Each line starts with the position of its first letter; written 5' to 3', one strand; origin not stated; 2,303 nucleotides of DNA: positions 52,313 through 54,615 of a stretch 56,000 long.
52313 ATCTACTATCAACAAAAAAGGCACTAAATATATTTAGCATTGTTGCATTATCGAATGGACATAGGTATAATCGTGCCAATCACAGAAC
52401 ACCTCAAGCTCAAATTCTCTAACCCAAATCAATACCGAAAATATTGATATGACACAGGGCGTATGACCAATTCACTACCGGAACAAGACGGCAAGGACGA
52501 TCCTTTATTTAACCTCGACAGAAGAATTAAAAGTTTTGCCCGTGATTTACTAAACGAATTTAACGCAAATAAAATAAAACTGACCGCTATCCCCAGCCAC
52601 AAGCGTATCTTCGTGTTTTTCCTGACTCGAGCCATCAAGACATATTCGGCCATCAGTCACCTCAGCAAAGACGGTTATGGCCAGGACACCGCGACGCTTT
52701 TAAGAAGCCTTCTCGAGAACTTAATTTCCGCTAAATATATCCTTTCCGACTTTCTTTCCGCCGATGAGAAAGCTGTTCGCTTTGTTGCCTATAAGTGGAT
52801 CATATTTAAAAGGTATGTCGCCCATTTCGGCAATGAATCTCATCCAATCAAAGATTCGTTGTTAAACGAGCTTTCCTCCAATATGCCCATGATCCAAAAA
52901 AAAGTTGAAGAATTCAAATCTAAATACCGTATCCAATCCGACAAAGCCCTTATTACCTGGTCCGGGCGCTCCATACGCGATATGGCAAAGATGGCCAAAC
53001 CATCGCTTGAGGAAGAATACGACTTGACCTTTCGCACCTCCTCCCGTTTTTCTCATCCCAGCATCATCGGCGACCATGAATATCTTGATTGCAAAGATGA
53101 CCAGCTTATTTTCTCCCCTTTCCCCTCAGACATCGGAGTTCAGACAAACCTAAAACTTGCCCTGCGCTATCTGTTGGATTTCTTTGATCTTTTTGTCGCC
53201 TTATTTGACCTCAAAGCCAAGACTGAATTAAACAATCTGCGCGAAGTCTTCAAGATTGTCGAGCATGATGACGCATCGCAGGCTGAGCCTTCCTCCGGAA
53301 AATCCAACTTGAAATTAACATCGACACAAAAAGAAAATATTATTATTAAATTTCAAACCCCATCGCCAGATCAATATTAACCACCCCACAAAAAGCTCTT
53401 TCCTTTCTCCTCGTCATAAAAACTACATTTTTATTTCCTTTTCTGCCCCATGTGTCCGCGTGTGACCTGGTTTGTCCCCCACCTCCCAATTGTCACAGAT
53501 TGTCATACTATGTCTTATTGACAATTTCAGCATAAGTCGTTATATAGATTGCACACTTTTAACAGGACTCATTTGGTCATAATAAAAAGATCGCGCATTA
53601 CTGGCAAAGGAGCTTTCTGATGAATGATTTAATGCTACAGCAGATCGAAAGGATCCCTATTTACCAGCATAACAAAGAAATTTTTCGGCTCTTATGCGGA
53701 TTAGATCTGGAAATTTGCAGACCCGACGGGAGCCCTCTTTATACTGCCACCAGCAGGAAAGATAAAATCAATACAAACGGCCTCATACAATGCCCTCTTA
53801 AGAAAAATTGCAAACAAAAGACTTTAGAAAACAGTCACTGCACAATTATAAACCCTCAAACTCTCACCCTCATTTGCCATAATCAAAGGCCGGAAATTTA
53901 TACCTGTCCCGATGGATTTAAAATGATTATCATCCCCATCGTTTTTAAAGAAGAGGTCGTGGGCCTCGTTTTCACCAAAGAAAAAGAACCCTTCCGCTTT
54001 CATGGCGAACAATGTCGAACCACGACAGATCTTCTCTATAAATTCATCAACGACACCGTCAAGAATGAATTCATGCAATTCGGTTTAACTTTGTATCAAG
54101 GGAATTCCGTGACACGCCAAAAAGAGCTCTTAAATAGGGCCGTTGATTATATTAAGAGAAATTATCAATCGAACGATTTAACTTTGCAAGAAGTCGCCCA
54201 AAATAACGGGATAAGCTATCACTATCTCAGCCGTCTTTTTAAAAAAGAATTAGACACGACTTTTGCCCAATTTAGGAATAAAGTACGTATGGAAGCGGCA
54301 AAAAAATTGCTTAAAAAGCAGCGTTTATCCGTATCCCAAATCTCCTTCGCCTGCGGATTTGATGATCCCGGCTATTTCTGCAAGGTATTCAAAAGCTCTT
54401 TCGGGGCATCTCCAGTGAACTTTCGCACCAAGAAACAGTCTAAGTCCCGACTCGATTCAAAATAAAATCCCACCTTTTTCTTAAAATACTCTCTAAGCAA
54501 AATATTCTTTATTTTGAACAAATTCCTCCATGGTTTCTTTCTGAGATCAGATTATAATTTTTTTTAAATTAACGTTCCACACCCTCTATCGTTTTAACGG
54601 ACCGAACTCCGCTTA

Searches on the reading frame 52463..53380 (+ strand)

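Call 54: search_protein_families(library=pfam, proteins=[window:52463-53380:+], max_evalue=0.00001)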
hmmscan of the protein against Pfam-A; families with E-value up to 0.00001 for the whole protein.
window:52463-53380:+ (305 aa): 1 family
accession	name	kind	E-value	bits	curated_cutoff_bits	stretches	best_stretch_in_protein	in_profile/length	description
PF18928.5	DUF5677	-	2.4e-26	93.2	27.1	1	49-214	3-165/166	Family of unknown function (DUF5677)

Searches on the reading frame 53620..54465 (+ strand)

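Call 54: search_protein_families(library=pfam, proteins=[window:53620-54465:+], max_evalue=0.00001)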
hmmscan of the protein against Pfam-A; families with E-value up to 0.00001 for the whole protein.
window:53620-54465:+ (281 aa): 2 families
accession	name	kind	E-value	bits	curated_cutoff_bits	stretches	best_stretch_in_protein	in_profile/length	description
PF12833.13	HTH_18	-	4.1e-22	78.7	33.6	1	193-270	2-79/80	Helix-turn-helix domain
PF00165.29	HTH_AraC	-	1.6e-19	70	26.6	2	231-270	1-42/42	Bacterial regulatory helix-turn-helix proteins, AraC family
